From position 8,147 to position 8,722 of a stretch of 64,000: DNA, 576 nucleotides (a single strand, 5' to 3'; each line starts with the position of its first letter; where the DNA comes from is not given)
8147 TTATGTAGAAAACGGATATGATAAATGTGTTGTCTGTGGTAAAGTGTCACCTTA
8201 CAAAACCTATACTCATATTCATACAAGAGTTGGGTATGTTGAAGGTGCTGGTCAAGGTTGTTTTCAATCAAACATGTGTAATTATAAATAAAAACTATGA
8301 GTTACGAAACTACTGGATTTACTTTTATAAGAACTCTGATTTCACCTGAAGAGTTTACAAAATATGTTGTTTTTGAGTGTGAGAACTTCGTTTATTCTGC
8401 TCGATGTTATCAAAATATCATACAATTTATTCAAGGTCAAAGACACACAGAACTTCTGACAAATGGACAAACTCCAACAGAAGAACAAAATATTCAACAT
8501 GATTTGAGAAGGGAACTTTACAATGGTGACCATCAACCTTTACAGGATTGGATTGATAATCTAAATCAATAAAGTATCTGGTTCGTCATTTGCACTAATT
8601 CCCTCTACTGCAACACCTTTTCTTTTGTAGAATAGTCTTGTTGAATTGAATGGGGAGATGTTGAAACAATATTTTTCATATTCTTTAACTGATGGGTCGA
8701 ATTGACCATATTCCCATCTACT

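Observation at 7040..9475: Two divergently duplicated Cys-rich proteins with 8 and 13 tandem CxxCxGxG zinc-ribbon repeats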

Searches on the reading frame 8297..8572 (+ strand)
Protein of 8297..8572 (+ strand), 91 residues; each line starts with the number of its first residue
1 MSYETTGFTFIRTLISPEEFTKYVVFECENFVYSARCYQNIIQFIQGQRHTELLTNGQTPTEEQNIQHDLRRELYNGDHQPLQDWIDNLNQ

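Call 4: search_protein_families(library=pfam, proteins=[window:8297-8572:+], max_evalue=1)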
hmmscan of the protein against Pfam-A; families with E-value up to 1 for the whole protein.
window:8297-8572:+ (91 aa): 1 family
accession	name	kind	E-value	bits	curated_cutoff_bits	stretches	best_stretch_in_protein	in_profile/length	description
PF07245.16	Phlebovirus_G2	-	0.0023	17.4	22.9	1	8-66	140-198/324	Phlebovirus glycoprotein G2 fusion domain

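Call 5: search_protein_families(library=phrogs, proteins=[window:8297-8572:+], max_evalue=0.01)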
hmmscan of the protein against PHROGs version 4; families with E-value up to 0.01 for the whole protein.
window:8297-8572:+ (91 aa): 0 families

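Call 60: search_protein_families(library=padloc, proteins=[window:8297-8572:+], max_evalue=0.01)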
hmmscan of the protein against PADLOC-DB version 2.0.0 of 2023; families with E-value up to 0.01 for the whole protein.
window:8297-8572:+ (91 aa): 0 families

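Call 91: search_protein_families(library=ncbifam, proteins=[window:8297-8572:+], max_evalue=0.01)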
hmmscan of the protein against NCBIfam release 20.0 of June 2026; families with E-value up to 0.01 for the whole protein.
window:8297-8572:+ (91 aa): 0 families
